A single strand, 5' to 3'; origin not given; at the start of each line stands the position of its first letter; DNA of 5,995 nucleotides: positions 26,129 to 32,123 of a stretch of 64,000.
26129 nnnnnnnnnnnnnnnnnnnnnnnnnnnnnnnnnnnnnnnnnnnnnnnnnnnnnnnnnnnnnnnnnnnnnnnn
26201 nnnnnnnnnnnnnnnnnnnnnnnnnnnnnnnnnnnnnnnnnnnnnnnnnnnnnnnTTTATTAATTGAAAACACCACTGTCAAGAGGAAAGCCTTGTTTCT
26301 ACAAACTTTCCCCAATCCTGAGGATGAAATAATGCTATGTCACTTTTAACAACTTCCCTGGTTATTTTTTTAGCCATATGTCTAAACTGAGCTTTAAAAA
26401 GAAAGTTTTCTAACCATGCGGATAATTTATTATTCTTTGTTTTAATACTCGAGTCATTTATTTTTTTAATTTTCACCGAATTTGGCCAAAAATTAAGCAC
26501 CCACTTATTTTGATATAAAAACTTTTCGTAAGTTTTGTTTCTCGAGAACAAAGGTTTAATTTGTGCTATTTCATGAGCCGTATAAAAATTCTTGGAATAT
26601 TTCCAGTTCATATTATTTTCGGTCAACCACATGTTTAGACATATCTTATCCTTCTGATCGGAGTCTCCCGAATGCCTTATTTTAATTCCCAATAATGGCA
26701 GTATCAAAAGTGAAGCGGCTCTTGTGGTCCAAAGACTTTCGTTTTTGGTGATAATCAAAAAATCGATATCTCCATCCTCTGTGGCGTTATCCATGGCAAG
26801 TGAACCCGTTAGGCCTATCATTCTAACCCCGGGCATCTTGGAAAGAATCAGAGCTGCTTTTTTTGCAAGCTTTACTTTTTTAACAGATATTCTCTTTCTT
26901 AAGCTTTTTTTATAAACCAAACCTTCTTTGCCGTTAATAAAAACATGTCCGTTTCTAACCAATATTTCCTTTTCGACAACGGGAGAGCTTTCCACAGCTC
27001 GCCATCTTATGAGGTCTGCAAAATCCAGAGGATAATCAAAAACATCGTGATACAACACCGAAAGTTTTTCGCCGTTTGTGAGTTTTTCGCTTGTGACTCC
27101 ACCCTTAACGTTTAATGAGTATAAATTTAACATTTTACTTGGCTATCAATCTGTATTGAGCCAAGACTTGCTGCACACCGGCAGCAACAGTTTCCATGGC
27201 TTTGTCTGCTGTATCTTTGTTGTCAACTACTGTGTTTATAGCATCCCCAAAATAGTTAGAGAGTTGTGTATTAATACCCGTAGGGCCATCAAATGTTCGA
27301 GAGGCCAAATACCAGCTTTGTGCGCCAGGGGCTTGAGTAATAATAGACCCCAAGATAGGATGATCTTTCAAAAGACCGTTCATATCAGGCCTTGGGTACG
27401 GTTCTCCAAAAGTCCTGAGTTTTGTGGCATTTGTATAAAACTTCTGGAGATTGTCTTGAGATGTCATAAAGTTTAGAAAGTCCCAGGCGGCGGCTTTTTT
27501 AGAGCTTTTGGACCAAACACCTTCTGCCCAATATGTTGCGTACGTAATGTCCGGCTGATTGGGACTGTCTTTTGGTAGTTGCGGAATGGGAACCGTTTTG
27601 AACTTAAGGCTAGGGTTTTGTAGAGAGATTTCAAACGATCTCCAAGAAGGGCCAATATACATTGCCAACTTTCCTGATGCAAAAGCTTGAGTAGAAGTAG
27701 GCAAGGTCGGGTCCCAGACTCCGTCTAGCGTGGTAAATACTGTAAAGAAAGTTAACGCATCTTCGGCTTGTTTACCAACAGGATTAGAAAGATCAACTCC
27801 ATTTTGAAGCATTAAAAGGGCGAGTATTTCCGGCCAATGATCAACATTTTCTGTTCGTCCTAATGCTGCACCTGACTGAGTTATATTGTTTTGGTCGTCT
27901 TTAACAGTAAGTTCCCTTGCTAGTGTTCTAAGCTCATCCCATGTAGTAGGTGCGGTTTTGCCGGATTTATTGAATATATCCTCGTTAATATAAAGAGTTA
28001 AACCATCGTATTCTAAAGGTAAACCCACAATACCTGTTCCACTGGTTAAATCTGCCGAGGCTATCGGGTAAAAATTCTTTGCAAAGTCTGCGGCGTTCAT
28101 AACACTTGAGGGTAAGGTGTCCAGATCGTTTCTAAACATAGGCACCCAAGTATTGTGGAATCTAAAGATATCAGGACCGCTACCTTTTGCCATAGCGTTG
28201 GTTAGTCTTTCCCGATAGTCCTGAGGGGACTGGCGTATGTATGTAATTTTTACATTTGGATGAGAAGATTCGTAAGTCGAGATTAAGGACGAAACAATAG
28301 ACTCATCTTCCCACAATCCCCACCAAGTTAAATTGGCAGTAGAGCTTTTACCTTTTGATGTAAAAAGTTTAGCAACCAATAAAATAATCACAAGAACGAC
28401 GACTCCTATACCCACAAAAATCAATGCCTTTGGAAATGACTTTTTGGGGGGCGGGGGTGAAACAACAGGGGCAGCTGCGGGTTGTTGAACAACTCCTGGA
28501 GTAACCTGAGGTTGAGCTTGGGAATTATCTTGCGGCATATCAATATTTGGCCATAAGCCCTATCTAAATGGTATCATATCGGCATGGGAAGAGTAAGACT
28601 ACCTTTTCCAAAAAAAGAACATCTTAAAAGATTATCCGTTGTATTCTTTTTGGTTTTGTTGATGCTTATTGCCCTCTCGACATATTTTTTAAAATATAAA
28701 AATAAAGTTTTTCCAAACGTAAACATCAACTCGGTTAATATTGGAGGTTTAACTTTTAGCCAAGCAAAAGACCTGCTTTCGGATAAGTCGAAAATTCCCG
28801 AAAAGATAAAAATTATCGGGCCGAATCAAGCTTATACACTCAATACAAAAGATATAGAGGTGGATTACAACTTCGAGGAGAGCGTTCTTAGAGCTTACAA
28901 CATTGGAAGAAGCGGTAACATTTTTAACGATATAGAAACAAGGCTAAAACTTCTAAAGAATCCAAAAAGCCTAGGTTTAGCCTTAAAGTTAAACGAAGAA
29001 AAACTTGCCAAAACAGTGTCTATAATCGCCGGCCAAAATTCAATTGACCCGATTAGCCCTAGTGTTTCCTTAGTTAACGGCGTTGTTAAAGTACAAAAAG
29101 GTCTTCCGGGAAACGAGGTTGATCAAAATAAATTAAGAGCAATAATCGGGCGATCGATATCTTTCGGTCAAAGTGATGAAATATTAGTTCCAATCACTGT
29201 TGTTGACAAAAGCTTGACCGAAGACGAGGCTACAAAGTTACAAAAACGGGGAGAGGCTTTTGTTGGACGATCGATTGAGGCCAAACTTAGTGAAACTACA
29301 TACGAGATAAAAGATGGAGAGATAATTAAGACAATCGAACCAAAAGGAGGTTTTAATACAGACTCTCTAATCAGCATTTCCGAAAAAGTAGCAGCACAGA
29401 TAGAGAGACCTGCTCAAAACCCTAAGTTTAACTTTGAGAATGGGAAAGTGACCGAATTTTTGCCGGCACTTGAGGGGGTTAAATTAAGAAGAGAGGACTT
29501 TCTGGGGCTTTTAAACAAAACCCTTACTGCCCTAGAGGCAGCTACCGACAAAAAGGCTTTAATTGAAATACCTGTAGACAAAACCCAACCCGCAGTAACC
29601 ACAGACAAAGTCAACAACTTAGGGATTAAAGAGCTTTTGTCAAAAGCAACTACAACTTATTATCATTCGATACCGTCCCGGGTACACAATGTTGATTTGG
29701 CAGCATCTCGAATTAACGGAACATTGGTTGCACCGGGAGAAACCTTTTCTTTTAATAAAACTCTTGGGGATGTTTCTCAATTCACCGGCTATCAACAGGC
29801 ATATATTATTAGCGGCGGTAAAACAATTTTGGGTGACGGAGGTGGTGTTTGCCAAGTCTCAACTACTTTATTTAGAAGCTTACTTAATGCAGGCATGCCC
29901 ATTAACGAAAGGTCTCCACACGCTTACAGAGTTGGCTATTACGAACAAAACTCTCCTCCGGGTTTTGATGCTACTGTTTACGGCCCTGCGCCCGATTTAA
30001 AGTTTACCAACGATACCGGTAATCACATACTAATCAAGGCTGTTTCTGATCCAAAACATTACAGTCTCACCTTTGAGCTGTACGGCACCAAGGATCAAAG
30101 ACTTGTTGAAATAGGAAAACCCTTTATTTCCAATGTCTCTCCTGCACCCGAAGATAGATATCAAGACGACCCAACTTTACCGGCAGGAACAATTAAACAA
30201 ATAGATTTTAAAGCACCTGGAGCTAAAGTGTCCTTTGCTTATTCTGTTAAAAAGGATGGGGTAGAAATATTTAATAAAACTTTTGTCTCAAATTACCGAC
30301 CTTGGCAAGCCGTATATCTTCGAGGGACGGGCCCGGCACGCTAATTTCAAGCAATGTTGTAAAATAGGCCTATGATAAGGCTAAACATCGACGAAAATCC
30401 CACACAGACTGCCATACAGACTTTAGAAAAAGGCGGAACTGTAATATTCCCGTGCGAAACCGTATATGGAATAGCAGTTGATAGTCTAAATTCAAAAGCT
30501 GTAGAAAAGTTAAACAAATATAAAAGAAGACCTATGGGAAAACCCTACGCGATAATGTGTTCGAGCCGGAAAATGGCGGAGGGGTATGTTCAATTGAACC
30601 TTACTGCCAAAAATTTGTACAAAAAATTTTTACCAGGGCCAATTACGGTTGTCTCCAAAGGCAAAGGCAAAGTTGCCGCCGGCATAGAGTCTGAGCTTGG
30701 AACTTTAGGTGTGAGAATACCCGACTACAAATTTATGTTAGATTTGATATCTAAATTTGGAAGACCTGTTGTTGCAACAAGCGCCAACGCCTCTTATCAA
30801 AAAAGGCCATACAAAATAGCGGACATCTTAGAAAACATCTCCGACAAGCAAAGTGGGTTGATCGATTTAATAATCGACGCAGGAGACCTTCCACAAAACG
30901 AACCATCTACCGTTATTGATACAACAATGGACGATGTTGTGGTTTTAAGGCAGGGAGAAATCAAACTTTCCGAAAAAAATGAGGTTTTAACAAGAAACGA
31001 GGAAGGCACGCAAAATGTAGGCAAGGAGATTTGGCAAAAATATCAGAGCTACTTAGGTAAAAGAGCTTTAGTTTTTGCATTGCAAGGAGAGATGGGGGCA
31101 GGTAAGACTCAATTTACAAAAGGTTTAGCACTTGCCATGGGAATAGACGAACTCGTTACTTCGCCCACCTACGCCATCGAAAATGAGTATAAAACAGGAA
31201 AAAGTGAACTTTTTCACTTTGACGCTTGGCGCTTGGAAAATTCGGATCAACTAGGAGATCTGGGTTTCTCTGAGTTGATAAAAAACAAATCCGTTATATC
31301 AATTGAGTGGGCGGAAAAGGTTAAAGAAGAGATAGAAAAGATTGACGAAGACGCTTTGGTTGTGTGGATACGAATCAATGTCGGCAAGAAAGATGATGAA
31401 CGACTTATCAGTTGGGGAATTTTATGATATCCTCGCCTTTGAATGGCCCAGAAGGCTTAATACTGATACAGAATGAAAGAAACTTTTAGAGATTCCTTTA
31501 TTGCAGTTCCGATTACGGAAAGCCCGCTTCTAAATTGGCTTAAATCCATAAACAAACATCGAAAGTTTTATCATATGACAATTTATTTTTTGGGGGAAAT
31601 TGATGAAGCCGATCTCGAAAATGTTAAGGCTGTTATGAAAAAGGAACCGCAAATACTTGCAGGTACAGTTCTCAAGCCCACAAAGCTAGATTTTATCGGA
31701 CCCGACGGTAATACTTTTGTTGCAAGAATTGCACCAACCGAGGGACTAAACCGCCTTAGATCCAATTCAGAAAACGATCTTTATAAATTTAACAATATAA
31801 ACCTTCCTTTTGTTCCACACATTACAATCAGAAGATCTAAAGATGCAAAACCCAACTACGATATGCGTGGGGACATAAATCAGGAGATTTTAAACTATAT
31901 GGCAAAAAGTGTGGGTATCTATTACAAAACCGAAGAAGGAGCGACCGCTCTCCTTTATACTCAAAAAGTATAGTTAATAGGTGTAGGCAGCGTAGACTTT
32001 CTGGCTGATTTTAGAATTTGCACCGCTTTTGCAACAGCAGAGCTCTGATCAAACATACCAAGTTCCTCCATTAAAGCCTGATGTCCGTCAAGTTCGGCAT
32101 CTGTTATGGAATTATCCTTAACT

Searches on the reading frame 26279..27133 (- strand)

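Call 28: search_protein_families(library=pfam, proteins=[window:26279-27133:-], max_evalue=0.001)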
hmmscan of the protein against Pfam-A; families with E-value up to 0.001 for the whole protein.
window:26279-27133:- (284 aa): 2 families
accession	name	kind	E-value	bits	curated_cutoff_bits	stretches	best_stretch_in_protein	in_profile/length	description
PF01909.29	NTP_transf_2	-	1.7e-06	28.8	21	1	92-133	3-44/93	Nucleotidyltransferase domain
PF18765.7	Polbeta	-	5.7e-05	23.6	26.9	1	94-134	4-44/93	Polymerase beta, Nucleotidyltransferase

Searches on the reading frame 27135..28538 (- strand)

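Call 28: search_protein_families(library=pfam, proteins=[window:27135-28538:-], max_evalue=0.001)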
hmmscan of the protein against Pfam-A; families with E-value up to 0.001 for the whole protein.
window:27135-28538:- (467 aa): 2 families
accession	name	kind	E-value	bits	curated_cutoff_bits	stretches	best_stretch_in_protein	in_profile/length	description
PF01547.30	SBP_bac_1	-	3.8e-28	99.8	26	1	81-363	9-305/307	Bacterial extracellular solute-binding protein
PF13416.11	SBP_bac_8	-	3.3e-26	93.1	27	1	85-376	2-260/279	Bacterial extracellular solute-binding protein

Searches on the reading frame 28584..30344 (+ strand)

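Call 28: search_protein_families(library=pfam, proteins=[window:28584-30344:+], max_evalue=0.001)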
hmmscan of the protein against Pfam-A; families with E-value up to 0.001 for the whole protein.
window:28584-30344:+ (586 aa): 2 families
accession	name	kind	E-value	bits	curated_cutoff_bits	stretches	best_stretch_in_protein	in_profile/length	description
PF04294.18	VanW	-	5.6e-42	142.8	27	1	366-492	2-124/130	VanW like protein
PF12229.13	PG_binding_4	-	4.6e-21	75.6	22.1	1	84-200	1-116/117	Putative peptidoglycan binding domain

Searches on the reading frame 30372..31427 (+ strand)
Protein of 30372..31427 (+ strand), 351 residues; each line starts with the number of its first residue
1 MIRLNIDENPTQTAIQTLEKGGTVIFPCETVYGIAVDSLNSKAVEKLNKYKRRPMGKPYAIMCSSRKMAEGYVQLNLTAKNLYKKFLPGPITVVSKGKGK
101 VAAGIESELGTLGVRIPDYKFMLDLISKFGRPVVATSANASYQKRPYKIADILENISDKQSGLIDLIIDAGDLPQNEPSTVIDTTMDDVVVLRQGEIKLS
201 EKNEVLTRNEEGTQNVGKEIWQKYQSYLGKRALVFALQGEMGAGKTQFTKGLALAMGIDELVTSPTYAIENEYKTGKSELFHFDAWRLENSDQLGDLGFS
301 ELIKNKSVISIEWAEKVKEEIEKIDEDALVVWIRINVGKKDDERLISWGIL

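Call 29: search_protein_families(library=pfam, proteins=[window:30372-31427:+], max_evalue=0.001)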
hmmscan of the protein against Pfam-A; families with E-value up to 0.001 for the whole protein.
window:30372-31427:+ (351 aa): 2 families
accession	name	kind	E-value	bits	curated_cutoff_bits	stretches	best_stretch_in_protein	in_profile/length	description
PF01300.24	Sua5_yciO_yrdC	-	6.3e-47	159.8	25.1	1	17-195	2-178/178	Telomere recombination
PF02367.23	TsaE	-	3.1e-31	108.4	26.6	1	208-329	2-114/128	Threonylcarbamoyl adenosine biosynthesis protein TsaE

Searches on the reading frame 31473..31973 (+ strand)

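Call 29: search_protein_families(library=pfam, proteins=[window:31473-31973:+], max_evalue=0.001)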
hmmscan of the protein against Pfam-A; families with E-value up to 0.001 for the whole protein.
window:31473-31973:+ (166 aa): 2 families
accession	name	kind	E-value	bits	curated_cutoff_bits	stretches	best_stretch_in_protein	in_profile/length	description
PF02834.22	LigT_PEase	-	1e-07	32.5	23.3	0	89-126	8-46/87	LigT like Phosphoesterase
PF13563.12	2_5_RNA_ligase2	-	0.00064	20.2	27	1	33-135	26-129/152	2'-5' RNA ligase superfamily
